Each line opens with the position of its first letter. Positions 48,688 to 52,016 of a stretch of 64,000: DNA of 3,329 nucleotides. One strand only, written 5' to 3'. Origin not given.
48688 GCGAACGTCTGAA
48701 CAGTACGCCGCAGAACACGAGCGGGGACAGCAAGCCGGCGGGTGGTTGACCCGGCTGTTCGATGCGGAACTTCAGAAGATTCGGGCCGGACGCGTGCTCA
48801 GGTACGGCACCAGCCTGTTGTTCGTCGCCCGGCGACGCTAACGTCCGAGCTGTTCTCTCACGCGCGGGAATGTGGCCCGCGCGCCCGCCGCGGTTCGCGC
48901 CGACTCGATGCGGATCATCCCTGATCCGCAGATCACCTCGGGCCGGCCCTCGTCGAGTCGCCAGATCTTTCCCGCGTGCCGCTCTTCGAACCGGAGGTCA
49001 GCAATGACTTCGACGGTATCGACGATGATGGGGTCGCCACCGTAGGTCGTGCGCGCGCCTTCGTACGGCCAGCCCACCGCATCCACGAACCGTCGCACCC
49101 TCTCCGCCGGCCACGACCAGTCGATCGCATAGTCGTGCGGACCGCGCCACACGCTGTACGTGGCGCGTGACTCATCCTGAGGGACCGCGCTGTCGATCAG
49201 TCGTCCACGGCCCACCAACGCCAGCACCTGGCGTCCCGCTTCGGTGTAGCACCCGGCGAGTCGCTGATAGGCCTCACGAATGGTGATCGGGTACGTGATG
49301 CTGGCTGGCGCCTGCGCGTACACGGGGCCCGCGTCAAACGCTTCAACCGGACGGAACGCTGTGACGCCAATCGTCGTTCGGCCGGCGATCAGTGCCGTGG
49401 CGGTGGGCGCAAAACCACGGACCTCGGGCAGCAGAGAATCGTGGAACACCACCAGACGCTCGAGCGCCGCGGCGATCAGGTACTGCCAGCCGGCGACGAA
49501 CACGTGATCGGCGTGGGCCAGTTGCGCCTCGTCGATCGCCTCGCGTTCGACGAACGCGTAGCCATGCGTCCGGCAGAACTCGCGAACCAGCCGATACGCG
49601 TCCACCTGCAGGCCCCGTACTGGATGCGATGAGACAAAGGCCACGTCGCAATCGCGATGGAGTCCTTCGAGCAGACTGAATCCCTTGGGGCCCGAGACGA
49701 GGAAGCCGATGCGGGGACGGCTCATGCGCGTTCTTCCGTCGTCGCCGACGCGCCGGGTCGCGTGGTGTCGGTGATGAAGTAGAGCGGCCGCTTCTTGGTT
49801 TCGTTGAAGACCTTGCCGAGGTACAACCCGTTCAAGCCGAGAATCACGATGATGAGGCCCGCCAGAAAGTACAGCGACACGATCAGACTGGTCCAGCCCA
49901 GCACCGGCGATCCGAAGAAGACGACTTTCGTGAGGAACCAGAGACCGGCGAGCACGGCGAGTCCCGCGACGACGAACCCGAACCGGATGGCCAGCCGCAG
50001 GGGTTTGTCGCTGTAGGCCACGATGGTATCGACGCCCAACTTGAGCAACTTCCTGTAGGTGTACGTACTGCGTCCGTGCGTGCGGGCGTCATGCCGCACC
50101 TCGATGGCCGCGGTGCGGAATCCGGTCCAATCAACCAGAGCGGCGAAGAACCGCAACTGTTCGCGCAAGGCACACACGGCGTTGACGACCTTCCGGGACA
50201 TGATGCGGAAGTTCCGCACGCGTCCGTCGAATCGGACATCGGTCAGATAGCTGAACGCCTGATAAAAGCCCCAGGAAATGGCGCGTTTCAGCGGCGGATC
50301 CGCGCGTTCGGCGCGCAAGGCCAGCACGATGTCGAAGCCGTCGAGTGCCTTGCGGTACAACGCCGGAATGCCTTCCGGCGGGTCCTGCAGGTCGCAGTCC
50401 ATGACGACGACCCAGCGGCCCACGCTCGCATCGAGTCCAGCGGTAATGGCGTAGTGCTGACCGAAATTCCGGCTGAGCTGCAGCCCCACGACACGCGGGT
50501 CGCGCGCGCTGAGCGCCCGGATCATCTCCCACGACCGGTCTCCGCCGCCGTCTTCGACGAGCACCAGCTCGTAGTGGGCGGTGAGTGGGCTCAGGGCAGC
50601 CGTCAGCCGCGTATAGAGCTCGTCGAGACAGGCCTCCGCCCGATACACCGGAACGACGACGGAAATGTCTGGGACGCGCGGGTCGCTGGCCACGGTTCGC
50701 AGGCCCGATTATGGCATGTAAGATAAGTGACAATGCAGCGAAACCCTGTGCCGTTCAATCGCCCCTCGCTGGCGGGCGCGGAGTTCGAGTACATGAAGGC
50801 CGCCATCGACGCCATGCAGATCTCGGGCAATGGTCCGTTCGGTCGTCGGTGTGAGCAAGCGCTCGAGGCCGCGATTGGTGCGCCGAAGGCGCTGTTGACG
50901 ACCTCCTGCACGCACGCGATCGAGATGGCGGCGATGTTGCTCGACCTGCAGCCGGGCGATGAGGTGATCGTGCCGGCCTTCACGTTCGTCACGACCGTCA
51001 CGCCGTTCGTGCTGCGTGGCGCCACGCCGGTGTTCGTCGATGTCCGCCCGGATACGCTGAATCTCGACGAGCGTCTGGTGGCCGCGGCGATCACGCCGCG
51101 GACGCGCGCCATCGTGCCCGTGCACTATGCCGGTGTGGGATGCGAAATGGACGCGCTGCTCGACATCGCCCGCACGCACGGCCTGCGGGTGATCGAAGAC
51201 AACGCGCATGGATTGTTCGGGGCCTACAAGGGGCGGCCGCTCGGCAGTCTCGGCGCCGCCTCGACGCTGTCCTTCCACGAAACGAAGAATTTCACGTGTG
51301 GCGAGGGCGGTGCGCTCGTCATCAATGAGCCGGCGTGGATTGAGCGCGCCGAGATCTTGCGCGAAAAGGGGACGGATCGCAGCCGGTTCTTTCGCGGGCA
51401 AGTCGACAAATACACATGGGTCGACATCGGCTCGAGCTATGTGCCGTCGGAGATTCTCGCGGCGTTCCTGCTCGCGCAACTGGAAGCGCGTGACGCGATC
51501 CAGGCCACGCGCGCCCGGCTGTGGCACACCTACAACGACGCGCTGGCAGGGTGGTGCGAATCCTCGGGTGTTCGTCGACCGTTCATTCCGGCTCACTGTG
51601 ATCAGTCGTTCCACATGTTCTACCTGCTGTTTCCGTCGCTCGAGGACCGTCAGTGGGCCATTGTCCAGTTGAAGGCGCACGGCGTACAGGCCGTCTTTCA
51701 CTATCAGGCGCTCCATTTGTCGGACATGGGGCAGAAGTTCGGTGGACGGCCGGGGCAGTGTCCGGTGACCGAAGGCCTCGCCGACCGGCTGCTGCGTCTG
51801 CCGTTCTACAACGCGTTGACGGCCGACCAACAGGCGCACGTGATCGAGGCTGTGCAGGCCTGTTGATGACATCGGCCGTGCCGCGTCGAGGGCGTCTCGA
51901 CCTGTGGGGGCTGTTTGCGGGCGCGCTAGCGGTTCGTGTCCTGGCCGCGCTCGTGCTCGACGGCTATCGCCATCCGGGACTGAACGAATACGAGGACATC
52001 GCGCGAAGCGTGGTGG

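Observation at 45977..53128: Arn-like lipid-linked formamido-sugar shuttle built on a WecE-type aminotransferase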

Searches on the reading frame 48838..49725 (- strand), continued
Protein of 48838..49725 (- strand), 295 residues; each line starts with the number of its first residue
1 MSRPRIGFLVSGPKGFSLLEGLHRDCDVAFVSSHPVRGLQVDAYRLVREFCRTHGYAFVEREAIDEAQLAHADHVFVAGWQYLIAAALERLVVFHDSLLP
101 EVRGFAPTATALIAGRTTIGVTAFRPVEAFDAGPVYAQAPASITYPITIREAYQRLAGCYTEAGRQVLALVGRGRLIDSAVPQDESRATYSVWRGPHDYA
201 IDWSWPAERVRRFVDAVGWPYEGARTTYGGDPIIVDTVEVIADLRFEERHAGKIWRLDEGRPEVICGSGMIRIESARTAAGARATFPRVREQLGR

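Call 83: fold_search(model_id=the predicted structure, library=pdb)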
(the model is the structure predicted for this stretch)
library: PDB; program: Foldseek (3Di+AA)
matches with E <= 10: 1687; with E <= 0.001: 155
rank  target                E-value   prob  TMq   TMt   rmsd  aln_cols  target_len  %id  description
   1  4iqf_C                1.6e-24  1.00  0.86  0.81   3.2       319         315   22  Crystal Structure of Methyionyl-tRNA Formyltransferase from Bacillus anthracis (released 2013-01-23)
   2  3tqq                  6.1e-24  1.00  0.84  0.81   2.7       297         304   24  Structure of the methionyl-tRNA formyltransferase (fmt) from Coxiella burnetii (released 2011-09-28)
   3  4iqf_B                9.4e-24  1.00  0.86  0.81   3.0       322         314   23  Crystal Structure of Methyionyl-tRNA Formyltransferase from Bacillus anthracis (released 2013-01-23)
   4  4iqf_A                1.1e-23  1.00  0.86  0.81   3.1       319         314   23  Crystal Structure of Methyionyl-tRNA Formyltransferase from Bacillus anthracis (released 2013-01-23)
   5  2fmt_A                1.6e-23  1.00  0.82  0.78   3.6       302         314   22  METHIONYL-TRNAFMET FORMYLTRANSFERASE COMPLEXED WITH FORMYL-METHIONYL-TRNAFMET (released 1999-07-29)
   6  3r8x                  2.8e-23  1.00  0.80  0.77   3.6       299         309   23  Crystal Structure of Methionyl-tRNA Formyltransferase from Yersinia pestis complexed with L-methionine (released 2011-04-13)
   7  5uai_A                4.6e-23  1.00  0.83  0.80   3.3       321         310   24  Crystal structure of Methionyl-tRNA formyltransferase from Pseudomonas aeruginosa (released 2017-01-18)
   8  5uai_B                1.1e-22  1.00  0.84  0.80   3.4       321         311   23  Crystal structure of Methionyl-tRNA formyltransferase from Pseudomonas aeruginosa (released 2017-01-18)
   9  3q0i                  6.7e-22  1.00  0.82  0.80   3.3       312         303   21  Methionyl-tRNA formyltransferase from Vibrio cholerae (released 2010-12-29)
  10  1fmt_A                8.5e-22  1.00  0.84  0.81   3.0       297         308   23  METHIONYL-TRNAFMET FORMYLTRANSFERASE FROM ESCHERICHIA COLI (released 1998-01-28)
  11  4wkg_F                9.6e-22  1.00  0.83  0.40   3.2       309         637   21  The crystal structure of apo ArnA features an unexpected central binding pocket and provides an explanation for enzyma (released 2014-12-17)
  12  5j63_B                1.7e-21  1.00  0.82  0.81   3.2       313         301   21  Crystal Structure of the N-terminal N-formyltransferase Domain (residues 1-306) of Escherichia coli Arna in Complex wi (released 2016-05-25)
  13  1fmt_B                1.8e-21  1.00  0.80  0.78   3.5       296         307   23  METHIONYL-TRNAFMET FORMYLTRANSFERASE FROM ESCHERICHIA COLI (released 1998-01-28)
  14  5j63_A                1.9e-21  1.00  0.82  0.80   3.2       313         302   21  Crystal Structure of the N-terminal N-formyltransferase Domain (residues 1-306) of Escherichia coli Arna in Complex wi (released 2016-05-25)
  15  2bln_A                2.4e-21  1.00  0.82  0.81   2.8       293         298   22  N-terminal formyltransferase domain of ArnA in complex with N-5- formyltetrahydrofolate and UMP (released 2005-04-08)
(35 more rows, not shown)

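Call 88: search_dna_similar(query=window:48838-49725:-, collection=plasmids, mode=protein, max_evalue=1e-20, max_rows=15)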
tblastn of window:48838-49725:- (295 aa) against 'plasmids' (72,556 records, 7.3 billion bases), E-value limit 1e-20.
No match.

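Call 92: search_protein_representatives(protein=window:48838-49725:-)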
Query: 295 residues. Proteins with E-value up to 0.001 (for the whole library): 7841; up to 1e-10: 1352; up to 1e-30: 379. The best 150 are listed.
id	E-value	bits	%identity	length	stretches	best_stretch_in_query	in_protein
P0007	4.4e-127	440.0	66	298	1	2-295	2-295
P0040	1.8e-80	287.0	49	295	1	3-293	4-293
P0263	9.9e-77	274.7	47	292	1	5-294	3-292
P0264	8.8e-75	268.3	43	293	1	3-293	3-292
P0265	2.1e-69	250.6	41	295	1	5-291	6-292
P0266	2.7e-69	250.3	42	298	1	3-294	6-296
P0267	8.0e-68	245.4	42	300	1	4-294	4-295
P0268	1.3e-67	244.7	41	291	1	8-293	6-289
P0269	7.9e-64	232.3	45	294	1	9-294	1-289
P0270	5.7e-62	226.2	48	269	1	6-274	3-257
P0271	4.4e-61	223.3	44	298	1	4-294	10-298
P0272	9.3e-61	222.2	38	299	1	6-277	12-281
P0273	2.3e-60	220.9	42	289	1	1-292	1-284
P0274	2.5e-60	220.8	40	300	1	17-294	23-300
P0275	3.3e-60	220.4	44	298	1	13-295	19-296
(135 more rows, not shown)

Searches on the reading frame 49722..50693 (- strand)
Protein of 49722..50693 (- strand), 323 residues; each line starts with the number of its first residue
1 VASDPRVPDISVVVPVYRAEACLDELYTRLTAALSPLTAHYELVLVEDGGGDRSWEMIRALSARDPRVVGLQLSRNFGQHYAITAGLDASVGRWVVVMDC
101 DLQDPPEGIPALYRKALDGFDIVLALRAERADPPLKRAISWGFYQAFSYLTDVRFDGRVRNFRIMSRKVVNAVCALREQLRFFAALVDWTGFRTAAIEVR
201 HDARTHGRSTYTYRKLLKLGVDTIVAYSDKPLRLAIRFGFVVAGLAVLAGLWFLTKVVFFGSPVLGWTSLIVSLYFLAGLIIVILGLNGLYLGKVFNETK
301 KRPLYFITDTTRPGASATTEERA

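Call 4: search_protein_families(library=pfam, proteins=[window:49722-50693:-], max_evalue=0.01)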
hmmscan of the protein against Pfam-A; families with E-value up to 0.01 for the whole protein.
window:49722-50693:- (323 aa): 1 family
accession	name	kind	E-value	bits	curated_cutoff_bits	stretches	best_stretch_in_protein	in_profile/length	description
PF00535.33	Glycos_transf_2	-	1.1e-22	81.2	23.3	1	11-142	1-130/168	Glycosyl transferase family 2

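Call 5: search_protein_families(library=ncbifam, proteins=[window:49722-50693:-], max_evalue=0.001)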
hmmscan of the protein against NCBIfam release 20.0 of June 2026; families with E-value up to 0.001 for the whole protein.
window:49722-50693:- (323 aa): 11 families
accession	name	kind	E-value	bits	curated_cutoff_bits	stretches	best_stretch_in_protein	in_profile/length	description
NF047588.1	GlcsyltransPgfSStrep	equivalog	3.8e-65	220.1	500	1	10-310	3-305/308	glycosyltransferase PgfS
NF007986.1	PRK10714.1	equivalog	6.7e-52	176.5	529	1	7-310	5-311/316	undecaprenyl-phosphate 4-deoxy-4-formamido-L-arabinose transferase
NF007482.0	PRK10073.1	equivalog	8.7e-10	38.1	423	1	7-103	5-97/334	glycosyltransferase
TIGR03937.1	PgaC_IcaA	equivalog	1.6e-09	37.3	422.3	1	5-101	42-135/407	poly-beta-1,6-N-acetyl-D-glucosamine synthase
NF047683.1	TeichurnBiosyTuaG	equivalog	4.2e-08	33.1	400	1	7-102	5-97/252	teichuronic acid biosynthesis protein TuaG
NF041875.1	EPS_EpsD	equivalog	8.1e-07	28.7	370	1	10-107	1-95/325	exopolysaccharide biosynthesis glycosyltransferase EpsD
TIGR03111.1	glyc2_xrt_Gpos1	hypoth_equivalog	0.00012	21.1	363.95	1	6-101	47-141/439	TIGR03111 family XrtG-associated glycosyltransferase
TIGR04242.1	nodulat_NodC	equivalog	0.00021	20.4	550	1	6-102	46-142/395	chitooligosaccharide synthase NodC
TIGR04283.1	glyco_like_mftF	equivalog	0.00032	20.3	182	1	10-105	1-86/221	TIGR04283 family arsenosugar biosynthesis glycosyltransferase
TIGR03965.1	mycofact_glyco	equivalog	0.00045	19.2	280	1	2-103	68-166/467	mycofactocin biosynthesis glycosyltransferase MftF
NF041391.1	DPhHxTase_Halo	equivalog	0.0005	19.1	375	1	42-172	25-152/213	dolichyl-phosphate hexose transferase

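Call 45: search_solved_structures(query=window:49722-50693:-, max_evalue=0.001)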
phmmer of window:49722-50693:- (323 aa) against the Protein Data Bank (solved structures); distinct sequences matched with E-value up to 0.001: 11.
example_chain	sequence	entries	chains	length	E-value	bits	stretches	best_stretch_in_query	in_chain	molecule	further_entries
5ekp_C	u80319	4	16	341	6.1e-59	203.1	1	9-309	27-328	Uncharacterized glycosyltransferase sll0501 | Glycosyltransferase sll0501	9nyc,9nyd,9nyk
9nye_A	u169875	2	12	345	6.4e-59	203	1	9-309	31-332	Glycosyltransferase sll0501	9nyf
5eke_A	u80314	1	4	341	8.3e-59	202.6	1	9-309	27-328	Uncharacterized glycosyltransferase sll0501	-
9hwj_A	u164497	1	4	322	1.1e-45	159.5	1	7-315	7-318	Undecaprenyl-phosphate 4-deoxy-4-formamido-L-arabinose transferase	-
9bhc_C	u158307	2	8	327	1.5e-44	155.8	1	7-321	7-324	Undecaprenyl-phosphate 4-deoxy-4-formamido-L-arabinose transferase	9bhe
8vxh_A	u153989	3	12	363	2.2e-44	155.2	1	7-321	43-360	Undecaprenyl-phosphate 4-deoxy-4-formamido-L-arabinose transferase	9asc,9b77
5mlz_A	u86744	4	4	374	9.8e-18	67.7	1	10-147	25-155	Dolichol monophosphate mannose synthase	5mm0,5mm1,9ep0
3bcv_A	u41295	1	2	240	3.4e-06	29.8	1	7-102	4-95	Putative glycosyltransferase protein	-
2z87_A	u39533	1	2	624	0.00035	23.2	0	9-111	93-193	Chondroitin synthase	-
2z86_A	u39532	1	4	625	0.00035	23.2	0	9-111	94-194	Chondroitin synthase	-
5hea_A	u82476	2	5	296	0.00039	23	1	10-122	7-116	Putative glycosyltransferase (GalT1)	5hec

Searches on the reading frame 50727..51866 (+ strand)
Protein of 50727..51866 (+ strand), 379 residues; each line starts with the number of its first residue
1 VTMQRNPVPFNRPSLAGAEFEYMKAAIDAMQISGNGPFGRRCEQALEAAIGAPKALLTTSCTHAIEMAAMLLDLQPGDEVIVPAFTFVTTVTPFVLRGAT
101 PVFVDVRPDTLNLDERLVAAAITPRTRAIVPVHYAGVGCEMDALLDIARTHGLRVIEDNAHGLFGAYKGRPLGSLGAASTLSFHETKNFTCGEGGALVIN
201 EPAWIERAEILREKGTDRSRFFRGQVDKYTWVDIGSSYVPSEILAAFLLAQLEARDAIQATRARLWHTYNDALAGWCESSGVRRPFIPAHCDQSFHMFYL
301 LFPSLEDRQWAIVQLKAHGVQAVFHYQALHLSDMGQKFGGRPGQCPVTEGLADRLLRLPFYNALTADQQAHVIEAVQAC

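Call 4: search_protein_families(library=pfam, proteins=[window:50727-51866:+], max_evalue=0.01)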
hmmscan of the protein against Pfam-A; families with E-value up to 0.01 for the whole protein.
window:50727-51866:+ (379 aa): 2 families
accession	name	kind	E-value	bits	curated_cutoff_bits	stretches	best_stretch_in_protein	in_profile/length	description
PF01041.23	DegT_DnrJ_EryC1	-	1.4e-92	311.1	19.8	1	17-377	5-360/360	DegT/DnrJ/EryC1/StrS aminotransferase family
PF00155.27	Aminotran_1_2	-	3.7e-06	26.8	19.7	1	54-166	66-193/361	Aminotransferase class I and II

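Call 5: search_protein_families(library=ncbifam, proteins=[window:50727-51866:+], max_evalue=0.001)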
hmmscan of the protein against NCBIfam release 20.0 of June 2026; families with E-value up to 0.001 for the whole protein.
window:50727-51866:+ (379 aa): 21 families
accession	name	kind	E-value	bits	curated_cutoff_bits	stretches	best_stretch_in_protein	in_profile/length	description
NF008687.0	PRK11706.1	equivalog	9.6e-163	541.3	375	1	8-378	2-372/375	dTDP-4-amino-4,6-dideoxygalactose transaminase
TIGR02379.1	ECA_wecE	subfamily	1.8e-150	500.9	434.85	1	8-377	2-372/376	dTDP-4-amino-4,6-dideoxy-D-glucose transaminase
NF008658.2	PRK11658.1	equivalog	2.7e-62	210.6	631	1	8-377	5-374/379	UDP-4-amino-4-deoxy-L-arabinose aminotransferase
TIGR03588.1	PseC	equivalog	3.6e-62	210.5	423.5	1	12-378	6-378/380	UDP-4-amino-4,6-dideoxy-N-acetyl-beta-L-altrosamine transaminase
TIGR04181.1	NHT_00031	hypoth_equivalog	1.1e-52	179.1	420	1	8-359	1-357/359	LegC family aminotransferase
TIGR04427.1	PLP_DesI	equivalog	2.8e-44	151.8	650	1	20-375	35-378/390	dTDP-4-dehydro-6-deoxyglucose aminotransferase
NF011936.0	PRK15407.1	equivalog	1.2e-37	129.7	423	1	24-274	54-328/440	lipopolysaccharide biosynthesis protein RfbH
NF005817.0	PRK07683.1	equivalog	1.1e-09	37.5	575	1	56-148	93-187/387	aminotransferase A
NF004770.0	PRK06108.1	subfamily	2.7e-09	36.4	422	1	48-164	92-215/396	pyridoxal phosphate-dependent aminotransferase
NF041364.1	GntC_guanitoxin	equivalog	4.7e-09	35.6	415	1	54-164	62-179/356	guanitoxin biosynthesis PLP-dependent (S)-gamma-hydroxy-L-arginine cyclodehydratase GntC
NF005732.0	PRK07550.1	equivalog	6.8e-09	35.2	366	1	40-171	81-218/389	aminotransferase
NF006488.0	PRK08912.1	equivalog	2.4e-07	30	498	1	56-130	91-164/387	aminotransferase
NF004621.0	PRK05957.1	equivalog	1.3e-06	27.5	498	1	55-164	91-205/389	pyridoxal phosphate-dependent aminotransferase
NF009079.0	PRK12414.1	subfamily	4.3e-06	26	481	1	70-130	107-167/384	methionine aminotransferase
NF006569.0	PRK09082.1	subfamily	2e-05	23.9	420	1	57-130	96-168/386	methionine aminotransferase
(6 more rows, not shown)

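Call 43: list_cluster_members(proteins=[P0121, window:50727-51866:+, window:49722-50693:-])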
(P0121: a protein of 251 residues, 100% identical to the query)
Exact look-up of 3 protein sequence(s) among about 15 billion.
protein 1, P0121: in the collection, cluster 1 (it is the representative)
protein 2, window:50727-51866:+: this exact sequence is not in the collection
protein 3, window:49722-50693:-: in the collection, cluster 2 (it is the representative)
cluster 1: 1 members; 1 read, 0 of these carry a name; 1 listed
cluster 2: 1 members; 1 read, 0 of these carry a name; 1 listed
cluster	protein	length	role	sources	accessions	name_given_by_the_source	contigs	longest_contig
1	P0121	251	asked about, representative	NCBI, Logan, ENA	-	-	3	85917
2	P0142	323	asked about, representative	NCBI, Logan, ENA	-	-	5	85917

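Call 46: search_solved_structures(query=window:50727-51866:+, max_evalue=1e-20)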
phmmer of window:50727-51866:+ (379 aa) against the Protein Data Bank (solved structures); distinct sequences matched with E-value up to 1e-20: 50.
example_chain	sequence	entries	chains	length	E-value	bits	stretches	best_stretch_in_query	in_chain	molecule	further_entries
4piw_A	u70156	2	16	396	8.4e-127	426.3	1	7-372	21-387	TDP-4-keto-6-deoxy-D-glucose transaminase family protein | dTDP-4-amino-4,6-dideoxygalactose transaminase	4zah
6blg_A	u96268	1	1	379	3.9e-124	417.5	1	8-374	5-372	dTDP-4-amino-4,6-dideoxygalactose transaminase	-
1mdo_A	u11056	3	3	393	2.3e-52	181.3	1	5-376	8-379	ArnB aminotransferase | UDP-4-amino-4-deoxy-L-arabinose--oxoglutarate aminotransferase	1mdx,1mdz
4oca_A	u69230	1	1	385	1.6e-51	178.6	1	5-376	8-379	UDP-4-amino-4-deoxy-L-arabinose--oxoglutarate aminotransferase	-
8sng_A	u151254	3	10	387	1.4e-48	168.9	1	8-376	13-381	UDP-4-amino-4-deoxy-L-arabinose--oxoglutarate aminotransferase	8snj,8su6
3bn1_A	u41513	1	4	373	2.8e-47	164.6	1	12-331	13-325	Perosamine synthetase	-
3dr7_A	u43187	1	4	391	3.2e-47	164.4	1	12-331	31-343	Putative perosamine synthetase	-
3dr4_A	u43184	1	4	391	2.2e-46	161.7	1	12-331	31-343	Putative perosamine synthetase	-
4lc3_A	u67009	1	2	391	2.7e-46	161.4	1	8-377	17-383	Putative UDP-4-amino-4-deoxy-l-arabinose--oxoglutarate aminotransferase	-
7b0m_AAA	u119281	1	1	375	1.7e-43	152.2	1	11-273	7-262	Sugar aminotransferase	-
2oga_A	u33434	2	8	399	5.4e-40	140.6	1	50-377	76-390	Transaminase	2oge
6ewj_A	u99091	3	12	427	4.8e-39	137.5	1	5-376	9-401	Putative capsular polysaccharide biosynthesis protein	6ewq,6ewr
1b9h_A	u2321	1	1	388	1.6e-38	135.8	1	43-340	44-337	PROTEIN (3-AMINO-5-HYDROXYBENZOIC ACID SYNTHASE)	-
1b9i_A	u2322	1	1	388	1.6e-38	135.8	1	43-340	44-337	PROTEIN (3-AMINO-5-HYDROXYBENZOIC ACID SYNTHASE)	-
8e77_A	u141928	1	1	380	4e-38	134.5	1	36-363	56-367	DegT/DnrJ/EryC1/StrS aminotransferase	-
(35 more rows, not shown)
